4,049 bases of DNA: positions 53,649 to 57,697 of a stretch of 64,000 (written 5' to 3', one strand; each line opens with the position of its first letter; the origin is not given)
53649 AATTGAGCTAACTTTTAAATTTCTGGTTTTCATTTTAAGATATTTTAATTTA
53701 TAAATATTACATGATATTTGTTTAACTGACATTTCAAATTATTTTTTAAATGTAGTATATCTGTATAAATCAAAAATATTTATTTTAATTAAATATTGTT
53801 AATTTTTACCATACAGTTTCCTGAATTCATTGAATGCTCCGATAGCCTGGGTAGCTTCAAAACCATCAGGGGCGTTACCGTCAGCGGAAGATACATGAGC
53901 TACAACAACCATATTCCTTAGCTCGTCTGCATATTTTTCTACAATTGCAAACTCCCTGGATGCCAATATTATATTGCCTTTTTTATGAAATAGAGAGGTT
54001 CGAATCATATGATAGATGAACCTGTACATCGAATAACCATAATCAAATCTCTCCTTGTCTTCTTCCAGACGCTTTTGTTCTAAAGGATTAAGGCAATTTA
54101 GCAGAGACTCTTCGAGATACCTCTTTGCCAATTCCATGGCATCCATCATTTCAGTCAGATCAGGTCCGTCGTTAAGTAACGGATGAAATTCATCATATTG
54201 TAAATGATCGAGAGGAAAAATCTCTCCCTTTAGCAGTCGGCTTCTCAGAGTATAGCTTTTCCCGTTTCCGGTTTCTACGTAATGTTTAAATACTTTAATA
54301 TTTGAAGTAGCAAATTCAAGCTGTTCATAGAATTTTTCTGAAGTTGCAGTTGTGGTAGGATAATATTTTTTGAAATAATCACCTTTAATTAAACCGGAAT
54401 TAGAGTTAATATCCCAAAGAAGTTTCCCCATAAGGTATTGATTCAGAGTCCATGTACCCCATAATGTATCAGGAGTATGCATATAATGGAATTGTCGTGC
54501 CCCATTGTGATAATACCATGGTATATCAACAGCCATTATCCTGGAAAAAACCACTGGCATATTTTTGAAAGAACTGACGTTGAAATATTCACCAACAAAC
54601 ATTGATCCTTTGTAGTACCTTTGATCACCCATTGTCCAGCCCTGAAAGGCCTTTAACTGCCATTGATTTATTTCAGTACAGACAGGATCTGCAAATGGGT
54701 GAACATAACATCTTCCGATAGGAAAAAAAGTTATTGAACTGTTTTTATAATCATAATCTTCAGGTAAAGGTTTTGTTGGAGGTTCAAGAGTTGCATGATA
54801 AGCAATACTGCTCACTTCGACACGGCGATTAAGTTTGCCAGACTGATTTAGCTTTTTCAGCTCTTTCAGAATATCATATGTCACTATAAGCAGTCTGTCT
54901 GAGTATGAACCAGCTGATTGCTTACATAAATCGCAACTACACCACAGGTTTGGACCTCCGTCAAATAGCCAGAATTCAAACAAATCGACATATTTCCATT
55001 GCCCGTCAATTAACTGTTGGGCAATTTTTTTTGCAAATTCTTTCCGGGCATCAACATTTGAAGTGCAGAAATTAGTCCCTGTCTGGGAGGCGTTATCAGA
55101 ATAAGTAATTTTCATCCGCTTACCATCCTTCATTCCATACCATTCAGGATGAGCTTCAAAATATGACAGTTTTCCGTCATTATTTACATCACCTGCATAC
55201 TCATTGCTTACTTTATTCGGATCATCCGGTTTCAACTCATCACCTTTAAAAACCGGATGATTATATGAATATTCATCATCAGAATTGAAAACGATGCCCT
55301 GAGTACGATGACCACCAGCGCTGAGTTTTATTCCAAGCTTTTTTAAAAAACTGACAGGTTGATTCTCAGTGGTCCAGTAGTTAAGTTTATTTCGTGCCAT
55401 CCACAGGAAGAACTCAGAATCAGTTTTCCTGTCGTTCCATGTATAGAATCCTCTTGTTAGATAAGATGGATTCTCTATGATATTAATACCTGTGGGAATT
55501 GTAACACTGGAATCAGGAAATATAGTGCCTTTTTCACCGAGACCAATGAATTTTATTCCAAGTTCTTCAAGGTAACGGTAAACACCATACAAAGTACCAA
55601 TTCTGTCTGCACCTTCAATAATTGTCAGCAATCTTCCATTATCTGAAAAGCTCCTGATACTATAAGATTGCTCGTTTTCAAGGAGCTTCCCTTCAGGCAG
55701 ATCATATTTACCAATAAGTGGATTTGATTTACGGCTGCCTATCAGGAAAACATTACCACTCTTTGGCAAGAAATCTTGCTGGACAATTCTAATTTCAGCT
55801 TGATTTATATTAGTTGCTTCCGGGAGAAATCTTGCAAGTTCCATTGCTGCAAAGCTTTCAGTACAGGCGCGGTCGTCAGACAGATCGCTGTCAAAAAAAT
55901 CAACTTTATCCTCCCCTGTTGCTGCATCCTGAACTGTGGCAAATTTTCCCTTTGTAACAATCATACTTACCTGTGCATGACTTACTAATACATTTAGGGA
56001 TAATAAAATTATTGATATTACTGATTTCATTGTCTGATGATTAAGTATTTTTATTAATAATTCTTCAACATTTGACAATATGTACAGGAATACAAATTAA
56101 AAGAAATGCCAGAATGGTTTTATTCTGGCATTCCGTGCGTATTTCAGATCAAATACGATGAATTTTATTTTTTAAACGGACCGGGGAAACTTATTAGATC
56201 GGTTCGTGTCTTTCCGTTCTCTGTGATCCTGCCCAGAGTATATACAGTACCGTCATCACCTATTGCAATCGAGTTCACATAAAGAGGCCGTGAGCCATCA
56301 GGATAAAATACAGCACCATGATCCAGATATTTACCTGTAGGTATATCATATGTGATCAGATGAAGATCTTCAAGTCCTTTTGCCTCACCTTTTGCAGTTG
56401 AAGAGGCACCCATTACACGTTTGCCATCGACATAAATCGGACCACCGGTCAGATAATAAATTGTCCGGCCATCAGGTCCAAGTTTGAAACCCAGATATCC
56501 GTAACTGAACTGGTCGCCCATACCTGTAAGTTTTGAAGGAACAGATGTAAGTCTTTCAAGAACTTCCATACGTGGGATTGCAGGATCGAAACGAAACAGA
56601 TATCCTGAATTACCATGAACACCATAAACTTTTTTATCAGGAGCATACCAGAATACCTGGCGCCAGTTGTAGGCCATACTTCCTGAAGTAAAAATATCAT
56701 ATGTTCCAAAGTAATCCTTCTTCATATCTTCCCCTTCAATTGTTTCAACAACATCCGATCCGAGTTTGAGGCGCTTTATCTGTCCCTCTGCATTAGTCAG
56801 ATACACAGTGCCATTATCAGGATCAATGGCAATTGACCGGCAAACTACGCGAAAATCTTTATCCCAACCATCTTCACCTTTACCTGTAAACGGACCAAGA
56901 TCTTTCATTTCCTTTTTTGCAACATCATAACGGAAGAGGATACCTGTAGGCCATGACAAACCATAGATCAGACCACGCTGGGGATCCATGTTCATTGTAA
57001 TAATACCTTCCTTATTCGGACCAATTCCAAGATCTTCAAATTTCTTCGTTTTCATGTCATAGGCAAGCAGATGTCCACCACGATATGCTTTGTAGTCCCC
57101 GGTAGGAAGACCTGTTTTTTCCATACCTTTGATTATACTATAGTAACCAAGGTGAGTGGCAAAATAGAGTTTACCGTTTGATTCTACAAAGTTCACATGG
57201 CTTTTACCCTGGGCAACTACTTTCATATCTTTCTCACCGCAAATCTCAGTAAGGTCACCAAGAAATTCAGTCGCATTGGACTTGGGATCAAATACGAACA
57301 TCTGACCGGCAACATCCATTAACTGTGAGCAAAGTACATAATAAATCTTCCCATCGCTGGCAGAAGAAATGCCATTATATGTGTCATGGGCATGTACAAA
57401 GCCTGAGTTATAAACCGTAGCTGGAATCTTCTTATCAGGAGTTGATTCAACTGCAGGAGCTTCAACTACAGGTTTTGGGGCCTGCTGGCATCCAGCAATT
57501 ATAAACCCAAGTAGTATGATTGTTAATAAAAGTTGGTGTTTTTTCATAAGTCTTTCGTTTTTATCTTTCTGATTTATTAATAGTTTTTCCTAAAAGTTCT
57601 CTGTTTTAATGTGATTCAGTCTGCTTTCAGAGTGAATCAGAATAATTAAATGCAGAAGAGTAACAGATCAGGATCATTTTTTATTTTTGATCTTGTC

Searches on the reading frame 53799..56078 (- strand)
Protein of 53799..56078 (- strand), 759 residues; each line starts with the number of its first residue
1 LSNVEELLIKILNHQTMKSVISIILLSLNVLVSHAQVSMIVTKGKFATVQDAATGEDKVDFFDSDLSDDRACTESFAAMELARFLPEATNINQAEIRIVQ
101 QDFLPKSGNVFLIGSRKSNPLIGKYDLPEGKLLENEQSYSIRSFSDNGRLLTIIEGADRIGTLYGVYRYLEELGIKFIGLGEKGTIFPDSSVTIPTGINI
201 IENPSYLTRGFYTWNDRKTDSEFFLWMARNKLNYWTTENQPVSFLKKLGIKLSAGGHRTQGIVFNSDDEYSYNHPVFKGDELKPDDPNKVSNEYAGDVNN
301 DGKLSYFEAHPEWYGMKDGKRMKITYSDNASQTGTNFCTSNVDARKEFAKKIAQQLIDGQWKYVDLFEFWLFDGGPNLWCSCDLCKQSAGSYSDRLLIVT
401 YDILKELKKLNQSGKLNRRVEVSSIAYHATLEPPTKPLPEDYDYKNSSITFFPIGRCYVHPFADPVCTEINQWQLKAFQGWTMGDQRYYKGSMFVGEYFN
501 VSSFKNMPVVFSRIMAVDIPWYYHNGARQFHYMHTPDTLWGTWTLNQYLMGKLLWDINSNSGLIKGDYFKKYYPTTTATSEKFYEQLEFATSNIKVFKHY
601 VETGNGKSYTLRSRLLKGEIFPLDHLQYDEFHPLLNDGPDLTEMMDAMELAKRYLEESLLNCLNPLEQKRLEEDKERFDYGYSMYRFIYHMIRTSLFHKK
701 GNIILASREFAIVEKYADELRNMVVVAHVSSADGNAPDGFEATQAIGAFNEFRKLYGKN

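Call 7: search_protein_families(library=pfam, proteins=[window:53799-56078:-], max_evalue=0.001)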
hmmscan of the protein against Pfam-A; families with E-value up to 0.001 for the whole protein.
window:53799-56078:- (759 aa): 1 family
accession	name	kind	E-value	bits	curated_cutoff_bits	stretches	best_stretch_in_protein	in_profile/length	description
PF16126.11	DUF4838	-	3.7e-17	62.9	26.6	1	185-580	7-319/325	Domain of unknown function (DUF4838)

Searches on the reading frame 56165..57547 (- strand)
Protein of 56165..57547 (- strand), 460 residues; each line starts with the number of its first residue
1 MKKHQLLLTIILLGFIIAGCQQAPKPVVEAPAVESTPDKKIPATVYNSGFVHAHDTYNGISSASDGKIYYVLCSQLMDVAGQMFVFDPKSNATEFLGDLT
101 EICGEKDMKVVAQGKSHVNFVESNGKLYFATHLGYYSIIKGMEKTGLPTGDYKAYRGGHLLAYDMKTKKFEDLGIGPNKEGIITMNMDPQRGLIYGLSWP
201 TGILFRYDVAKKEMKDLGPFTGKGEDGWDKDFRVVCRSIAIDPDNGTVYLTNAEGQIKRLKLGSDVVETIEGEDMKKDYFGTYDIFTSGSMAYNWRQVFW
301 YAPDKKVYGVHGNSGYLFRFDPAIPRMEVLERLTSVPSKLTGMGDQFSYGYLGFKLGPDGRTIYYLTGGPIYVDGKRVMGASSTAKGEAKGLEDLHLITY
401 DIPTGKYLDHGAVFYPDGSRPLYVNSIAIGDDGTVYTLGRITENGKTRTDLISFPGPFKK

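Call 7: search_protein_families(library=pfam, proteins=[window:56165-57547:-], max_evalue=0.001)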
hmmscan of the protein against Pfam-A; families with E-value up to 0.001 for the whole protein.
window:56165-57547:- (460 aa): 0 families

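Call 29: search_solved_structures(query=window:56165-57547:-, max_evalue=10)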
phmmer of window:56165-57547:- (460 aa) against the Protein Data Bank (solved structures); distinct sequences matched with E-value up to 10: 3.
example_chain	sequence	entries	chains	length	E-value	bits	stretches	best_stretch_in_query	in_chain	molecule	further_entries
1ev0_A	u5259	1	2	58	0.62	12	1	232-268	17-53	MINE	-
2r73_A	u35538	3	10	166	0.83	11.6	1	231-308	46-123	Trichosurin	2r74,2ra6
3r9j_C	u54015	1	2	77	1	11.3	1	232-268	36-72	Cell division topological specificity factor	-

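Call 30: find_homologous_proteins(query=window:56165-57547:-, max_evalue=0.00001)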
Query window:56165-57547:- (460 aa): 3730 proteins with E <= 0.00001 among 8000 candidates; the best 120 are listed.
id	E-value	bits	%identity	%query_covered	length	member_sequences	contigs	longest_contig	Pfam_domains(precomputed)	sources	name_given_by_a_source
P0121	5.1e-284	960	90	100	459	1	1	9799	-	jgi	-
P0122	8.3e-284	960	90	100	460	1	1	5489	-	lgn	-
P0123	3.7e-278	941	88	100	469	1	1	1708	-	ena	-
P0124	6.8e-274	927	86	100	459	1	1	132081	-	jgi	jgi:hypothetical protein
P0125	3.2e-272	921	86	100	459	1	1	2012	-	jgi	jgi:hypothetical protein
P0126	1.9e-271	919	86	100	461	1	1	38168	-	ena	-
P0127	2.3e-270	915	87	99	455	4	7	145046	-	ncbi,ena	-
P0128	4.9e-270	914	85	100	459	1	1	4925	-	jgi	jgi:hypothetical protein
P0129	1.5e-269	913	85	100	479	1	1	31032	-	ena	-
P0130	2.2e-269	912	85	100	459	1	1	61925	-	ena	-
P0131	9.3e-269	910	87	100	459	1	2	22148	-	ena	-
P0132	1.3e-268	910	85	100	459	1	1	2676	-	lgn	-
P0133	2.2e-268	909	85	100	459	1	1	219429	-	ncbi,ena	-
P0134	2.9e-268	908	85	100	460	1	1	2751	-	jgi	jgi:hypothetical protein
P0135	2.6e-267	905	84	100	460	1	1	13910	-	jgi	jgi:hypothetical protein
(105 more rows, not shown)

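Call 38: predict_structure(alignment_id=A2)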
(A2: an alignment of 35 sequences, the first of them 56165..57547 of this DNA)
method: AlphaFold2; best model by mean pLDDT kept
length: 460 residues; sequences in the alignment: 35
mean_pLDDT: 76.9   pTM: 0.81
mean pLDDT of the five models: 76.9, 76.7, 75.7, 72.6, 71.4
residues with pLDDT >= 90: 130; 70-90: 190; 50-70: 94; < 50: 46
segments of 3 or more residues with pLDDT < 50: 20-35, 111-114, 137-148, 380-390
pLDDT, mean of each block of 10 residues (from residue 1): 74 68 37 54 86 67 93 70 91 90 72 59 94 54 46 65 96 86 90 91 93 92 76 82 95 87 92 68 57 79 92 80 88 80 63 81 84 60 41 79 88 85 79 87 77 70
secondary structure, 60 per line:
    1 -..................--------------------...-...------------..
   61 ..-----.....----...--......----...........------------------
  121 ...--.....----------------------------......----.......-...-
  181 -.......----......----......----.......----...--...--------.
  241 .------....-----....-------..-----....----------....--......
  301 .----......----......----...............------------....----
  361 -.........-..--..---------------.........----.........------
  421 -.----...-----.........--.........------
elements in order: H2-19 E40-42 E44-46 E59-62 E68-72 E82-87 E92-98 H99-102 E121-123 E126-130 E159-164 E169-175 E182-188 E193-198 E203-208 E213-219 E248-251 E257-260 H275-278 H289-292 E295-301 E306-311 E316-321 E326-332 H333-340 E353-356 E362-370 E393-401 E406-414 E427-429 E435-443 E446-454

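Call 53: search_protein_families(library=ncbifam, proteins=[window:56165-57547:-], max_evalue=0.001)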
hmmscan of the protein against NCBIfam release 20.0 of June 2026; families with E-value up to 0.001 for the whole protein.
window:56165-57547:- (460 aa): 0 families

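Call 60: find_related_loci(query=A4, collection=metagenome_contigs, flank=5000)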
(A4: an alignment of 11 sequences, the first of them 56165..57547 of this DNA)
Query A4 (460 aa) in metagenome_contigs; peptide patterns used: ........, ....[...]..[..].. (x = any residue, [..] = any of these).
600 stretches matched a pattern (row limit reached: there are more); 567 encode a relative of the query (tblastn E <= 1e-3); the best 80 are kept; 80 distinct loci.
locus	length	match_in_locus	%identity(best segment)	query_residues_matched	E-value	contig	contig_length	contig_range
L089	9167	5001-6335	86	15-460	0e+0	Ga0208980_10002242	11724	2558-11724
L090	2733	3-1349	85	11-460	0e+0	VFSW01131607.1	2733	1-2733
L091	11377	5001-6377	83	1-460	0e+0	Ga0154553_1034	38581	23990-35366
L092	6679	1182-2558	83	1-460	0e+0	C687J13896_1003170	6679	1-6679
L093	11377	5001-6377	82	1-460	0e+0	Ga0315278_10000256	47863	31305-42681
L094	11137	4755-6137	82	1-460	0e+0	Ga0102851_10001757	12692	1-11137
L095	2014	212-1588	83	1-460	0e+0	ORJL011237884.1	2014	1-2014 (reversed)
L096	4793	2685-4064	82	1-460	0e+0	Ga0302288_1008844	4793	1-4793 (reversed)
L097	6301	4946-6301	83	7-459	0e+0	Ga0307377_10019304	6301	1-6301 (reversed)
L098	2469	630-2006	81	1-460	0e+0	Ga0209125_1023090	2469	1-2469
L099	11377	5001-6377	81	1-460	0e+0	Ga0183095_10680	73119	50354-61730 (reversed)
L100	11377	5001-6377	81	1-460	0e+0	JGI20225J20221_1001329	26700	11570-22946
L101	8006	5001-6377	80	1-460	0e+0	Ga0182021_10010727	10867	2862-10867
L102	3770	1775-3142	80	4-460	0e+0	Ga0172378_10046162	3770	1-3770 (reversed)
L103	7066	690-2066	78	1-460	0e+0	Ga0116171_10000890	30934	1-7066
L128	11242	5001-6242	67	39-453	0e+0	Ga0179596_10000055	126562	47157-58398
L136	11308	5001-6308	62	1-452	0e+0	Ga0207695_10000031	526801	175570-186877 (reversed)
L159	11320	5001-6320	60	1-456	0e+0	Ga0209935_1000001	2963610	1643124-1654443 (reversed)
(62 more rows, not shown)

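Call 77: search_protein_families(library=ncbifam, proteins=[L159:153-1214:+, L159:1224-3614:+, L159:7692-8969:+, L159:8969-10156:+, L159:10140-10895:+, L128:193-2430:+, L128:2458-3477:+, L136:7648-8874:+, L136:8878-10050:+], max_evalue=0.00001)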
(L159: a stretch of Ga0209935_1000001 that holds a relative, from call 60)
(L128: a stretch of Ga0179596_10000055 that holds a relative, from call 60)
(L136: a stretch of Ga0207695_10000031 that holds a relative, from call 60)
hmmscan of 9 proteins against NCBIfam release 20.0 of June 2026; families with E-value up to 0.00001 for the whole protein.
L159:153-1214:+ (354 aa): 0 families

L159:1224-3614:+ (797 aa): 9 families
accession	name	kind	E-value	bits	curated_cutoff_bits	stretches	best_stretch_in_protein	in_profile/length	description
NF052479.1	LevoglcsnDh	equivalog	4e-18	65.2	650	1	118-223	59-164/386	levoglucosan dehydrogenase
NF040723.1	UDP-GlcNAcDh_Arch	equivalog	1.7e-17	63.9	450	1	63-216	1-144/302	UDP-N-acetylglucosamine 3-dehydrogenase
NF008607.0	PRK11579.1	subfamily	3.9e-14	52.4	330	1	125-218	57-150/346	oxidoreductase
TIGR04380.1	myo_inos_iolG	equivalog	1.4e-13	50.5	355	1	63-213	2-145/330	inositol 2-dehydrogenase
NF052679.1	InsChiInosDhIolG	equivalog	1.5e-12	47.2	540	1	62-185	2-119/343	bifunctional inositol 2-dehydrogenase/D-chiro-inositol 1-dehydrogenase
NF058561.1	BT_2158_fam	equivalog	1.5e-11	43.6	750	1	44-213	18-177/487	glycoside 3-dehydrogenase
NF041392.1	XylDh_Gfo6_Halo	equivalog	9e-10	37.9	350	1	121-232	71-182/350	D-xylose 1-dehydrogenase Gfo6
NF007574.0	PRK10206.1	equivalog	1.4e-09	37.4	352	0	128-219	61-152/345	oxidoreductase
NF058563.1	BT_2159_fam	equivalog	1.3e-07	31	650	1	63-187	1-117/350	disaccharide 3-dehydrogenase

L159:7692-8969:+ (426 aa): 4 families
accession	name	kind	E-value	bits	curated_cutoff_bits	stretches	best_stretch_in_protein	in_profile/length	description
NF046060.1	NagP_SO3503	equivalog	9.9e-106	354.2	625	1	5-417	8-422/423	N-acetylglucosamine MFS transporter NagP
TIGR01272.1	gluP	subfamily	1.4e-70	238.2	202.55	1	85-409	1-310/310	glucose/galactose MFS transporter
TIGR00885.1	fucP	equivalog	6.4e-48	163.9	280.4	1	7-407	7-403/410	L-fucose:H+ symporter permease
NF007524.0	PRK10133.1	equivalog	1.4e-44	152.7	427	1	6-412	29-431/438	L-fucose:H+ symporter permease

L159:8969-10156:+ (396 aa): 58 families (the best 25 are shown)
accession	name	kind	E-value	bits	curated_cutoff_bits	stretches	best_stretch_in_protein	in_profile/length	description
TIGR00221.1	nagA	equivalog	4.3e-81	272.8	225.65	1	5-389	4-379/380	N-acetylglucosamine-6-phosphate deacetylase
NF008371.0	PRK11170.1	equivalog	3.7e-64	217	483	1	7-392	3-379/382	N-acetylglucosamine-6-phosphate deacetylase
NF011990.0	PRK15446.2-6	subfamily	9.9e-19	67.3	233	2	7-64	4-64/390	alpha-D-ribose 1-methylphosphonate 5-triphosphate diphosphatase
NF006560.0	PRK09061.1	subfamily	1.1e-17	63.6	340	2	7-66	29-87/517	amidohydrolase family protein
TIGR02318.1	phosphono_phnM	equivalog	1.3e-17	63.8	390.55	2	8-63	2-54/376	phosphonate metabolism protein PhnM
TIGR03178.1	allantoinase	equivalog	3.8e-17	62.2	357.85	2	8-65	4-59/441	allantoinase AllB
TIGR02033.1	D-hydantoinase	equivalog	6.8e-17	61.5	393.25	1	9-117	4-110/454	dihydropyrimidinase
NF004839.0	PRK06189.1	equivalog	2.5e-16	59.3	631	2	8-65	7-62/451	allantoinase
NF006689.0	PRK09237.1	equivalog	5.4e-16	58.1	371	1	7-65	6-65/383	amidohydrolase/deacetylase family metallohydrolase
NF058538.1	ergo_util_ErtD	equivalog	1.5e-15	57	600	2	7-66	3-61/446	hydantoin-5-propionate amidohydrolase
NF006845.0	PRK09357.2-6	equivalog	2.5e-15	56.1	728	1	6-78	3-77/428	dihydroorotase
NF011987.0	PRK15446.2-3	subfamily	5.9e-15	55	253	2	334-395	322-386/395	alpha-D-ribose 1-methylphosphonate 5-triphosphate diphosphatase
NF006844.0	PRK09357.2-5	equivalog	1.2e-14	54.2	701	1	5-65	3-63/422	dihydroorotase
NF002668.0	PRK02382.1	equivalog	4.5e-14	52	452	1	322-379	317-373/436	dihydroorotase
TIGR01975.1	isoAsp_dipep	equivalog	5.3e-14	52.2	331.25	1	321-393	306-377/389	beta-aspartyl-peptidase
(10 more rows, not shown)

L159:10140-10895:+ (252 aa): 8 families
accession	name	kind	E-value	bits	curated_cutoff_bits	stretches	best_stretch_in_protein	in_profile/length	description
NF001682.0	PRK00443.1-1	equivalog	1.9e-34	119.2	528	1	34-243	23-227/262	glucosamine-6-phosphate deaminase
TIGR00502.1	nagB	equivalog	9.3e-32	110.4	236.9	1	18-249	11-246/259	glucosamine-6-phosphate deaminase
NF001684.0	PRK00443.1-4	subfamily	5.3e-28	98.3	326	1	53-250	46-241/260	glucosamine-6-phosphate deaminase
NF002557.0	PRK02122.1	subfamily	1.6e-27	95.9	384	1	5-249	26-274/653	glucosamine-6-phosphate deaminase-like protein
NF001685.0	PRK00443.1-5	equivalog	5.2e-19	68.5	513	1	65-246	63-243/266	glucosamine-6-phosphate deaminase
NF007291.0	PRK09762.1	equivalog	2.4e-16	60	271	1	57-239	53-230/236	galactosamine-6-phosphate isomerase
NF009022.0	PRK12358.1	equivalog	2.2e-15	56.9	247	1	130-249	119-236/239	glucosamine-6-phosphate deaminase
TIGR01198.1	pgl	equivalog_domain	1.2e-13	51.2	124.45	1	13-247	2-231/234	6-phosphogluconolactonase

L128:193-2430:+ (746 aa): 0 families

L128:2458-3477:+ (340 aa): 0 families

L136:7648-8874:+ (409 aa): 4 families
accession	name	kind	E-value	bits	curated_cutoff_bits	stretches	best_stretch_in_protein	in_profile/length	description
NF046060.1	NagP_SO3503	equivalog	1.7e-98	330.3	625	2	5-314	8-313/423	N-acetylglucosamine MFS transporter NagP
TIGR01272.1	gluP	subfamily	3.7e-66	223.7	202.55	1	85-395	1-310/310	glucose/galactose MFS transporter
TIGR00885.1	fucP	equivalog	5.2e-48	164.2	280.4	1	7-394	7-404/410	L-fucose:H+ symporter permease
NF007524.0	PRK10133.1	equivalog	5.2e-44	150.8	427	1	6-398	29-431/438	L-fucose:H+ symporter permease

L136:8878-10050:+ (391 aa): 40 families (the best 25 are shown)
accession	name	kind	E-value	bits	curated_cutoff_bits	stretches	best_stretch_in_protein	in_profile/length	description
TIGR00221.1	nagA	equivalog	4e-74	249.8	225.65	1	5-383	6-380/380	N-acetylglucosamine-6-phosphate deacetylase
NF008371.0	PRK11170.1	equivalog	1.3e-57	195.4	483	1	39-384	42-378/382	N-acetylglucosamine-6-phosphate deacetylase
NF006560.0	PRK09061.1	subfamily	1.3e-17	63.3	340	2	312-380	402-476/517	amidohydrolase family protein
NF011987.0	PRK15446.2-3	subfamily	2e-15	56.5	253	1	326-389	321-387/395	alpha-D-ribose 1-methylphosphonate 5-triphosphate diphosphatase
NF011990.0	PRK15446.2-6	subfamily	8.9e-15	54.3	233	1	329-388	323-385/390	alpha-D-ribose 1-methylphosphonate 5-triphosphate diphosphatase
NF006689.0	PRK09237.1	equivalog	2.5e-14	52.6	371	1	6-59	7-66/383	amidohydrolase/deacetylase family metallohydrolase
NF009941.0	PRK13404.1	subfamily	4.7e-14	51.9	647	2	322-375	355-408/478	dihydropyrimidinase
TIGR02033.1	D-hydantoinase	equivalog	7e-14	51.6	393.25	1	6-113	3-113/454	dihydropyrimidinase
TIGR02318.1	phosphono_phnM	equivalog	8.8e-14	51.2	390.55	1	328-385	316-375/376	phosphonate metabolism protein PhnM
TIGR03178.1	allantoinase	equivalog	1.9e-13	50.1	357.85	1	325-375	341-389/441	allantoinase AllB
TIGR01975.1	isoAsp_dipep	equivalog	3.4e-13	49.5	331.25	1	314-390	306-381/389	beta-aspartyl-peptidase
TIGR01178.1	ade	equivalog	1.2e-12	47.1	472.5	1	320-386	265-331/552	adenine deaminase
NF005791.0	PRK07627.1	equivalog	7.4e-12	44.9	442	0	326-377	339-388/425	dihydroorotase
NF004839.0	PRK06189.1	equivalog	1.3e-11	43.8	631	0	313-375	334-395/451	allantoinase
TIGR03583.1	EF_0837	hypoth_equivalog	5.1e-11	42.2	432.15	0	23-77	18-76/365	amidohydrolase/deacetylase family metallohydrolase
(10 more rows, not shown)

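Call 78: search_protein_families(library=pfam, proteins=[L159:153-1214:+, L159:1224-3614:+, L159:7692-8969:+, L159:8969-10156:+, L159:10140-10895:+, L128:193-2430:+, L128:2458-3477:+, L159:6337-7686:+, L159:5001-6329:+], max_evalue=0.00001)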
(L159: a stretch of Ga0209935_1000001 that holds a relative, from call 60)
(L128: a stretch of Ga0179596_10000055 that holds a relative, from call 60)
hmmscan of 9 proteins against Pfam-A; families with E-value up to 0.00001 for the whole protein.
L159:153-1214:+ (354 aa): 0 families

L159:1224-3614:+ (797 aa): 2 families
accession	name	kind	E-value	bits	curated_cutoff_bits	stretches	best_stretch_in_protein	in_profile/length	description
PF21252.2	Glyco_hydro_109_C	-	2e-37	128.8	27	1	200-347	2-160/187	Glycosyl hydrolase 109, C-terminal domain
PF01408.29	GFO_IDH_MocA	-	6e-26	91.9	24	2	63-188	1-118/120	Oxidoreductase family, NAD-binding Rossmann fold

L159:7692-8969:+ (426 aa): 1 family
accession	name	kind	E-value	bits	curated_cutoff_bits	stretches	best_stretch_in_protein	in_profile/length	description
PF07690.21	MFS_1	-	3.6e-14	52.9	33.4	1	10-361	3-327/347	Major Facilitator Superfamily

L159:8969-10156:+ (396 aa): 2 families
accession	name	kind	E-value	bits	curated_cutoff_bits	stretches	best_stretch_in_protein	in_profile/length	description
PF01979.26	Amidohydro_1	-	8.7e-27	94.7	25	1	54-392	1-345/345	Amidohydrolase family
PF07969.17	Amidohydro_3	-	3.3e-17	63.5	29.7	1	336-383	404-452/472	Amidohydrolase family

L159:10140-10895:+ (252 aa): 1 family
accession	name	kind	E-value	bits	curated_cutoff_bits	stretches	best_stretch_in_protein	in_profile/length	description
PF01182.26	Glucosamine_iso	-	1.1e-15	58.5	27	1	16-233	3-217/225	Glucosamine-6-phosphate isomerases/6-phosphogluconolactonase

L128:193-2430:+ (746 aa): 0 families

L128:2458-3477:+ (340 aa): 1 family
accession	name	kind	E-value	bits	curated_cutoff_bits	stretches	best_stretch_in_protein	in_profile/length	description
PF01408.29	GFO_IDH_MocA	-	5.9e-07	30.6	24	1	94-169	40-117/120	Oxidoreductase family, NAD-binding Rossmann fold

L159:6337-7686:+ (450 aa): 1 family
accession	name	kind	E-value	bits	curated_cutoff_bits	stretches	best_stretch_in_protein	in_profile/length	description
PF04734.18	Ceramidase_alk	-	2.7e-23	82.8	32.1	1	30-247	4-234/509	Neutral/alkaline non-lysosomal ceramidase, N-terminal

L159:5001-6329:+ (443 aa): 0 families

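Call 80: search_protein_representatives(protein=window:56165-57547:-)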
Query: 460 residues. Proteins with E-value up to 0.001 (for the whole library): 1001; up to 1e-10: 510; up to 1e-30: 157. The best 150 are listed.
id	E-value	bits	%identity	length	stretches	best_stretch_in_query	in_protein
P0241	9.7e-173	591.8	85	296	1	165-459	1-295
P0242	7.1e-157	539.5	55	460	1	10-459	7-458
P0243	2.8e-145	501.2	53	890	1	28-459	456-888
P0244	3.0e-128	445.1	48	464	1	12-458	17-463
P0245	6.7e-128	443.9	52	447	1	35-454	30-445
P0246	9.7e-124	430.2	49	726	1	27-458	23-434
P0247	1.4e-121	423.1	52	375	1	83-453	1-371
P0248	3.0e-120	418.7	49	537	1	16-454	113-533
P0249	3.1e-103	362.6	45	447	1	31-457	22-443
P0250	2.5e-100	353.0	48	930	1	41-451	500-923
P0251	1.2e-99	350.8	63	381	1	223-456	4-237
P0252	1.5e-94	333.9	46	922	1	33-457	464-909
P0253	9.1e-94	331.4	43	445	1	38-457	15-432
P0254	2.0e-93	330.2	45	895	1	35-457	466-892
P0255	3.1e-90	319.7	43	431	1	42-458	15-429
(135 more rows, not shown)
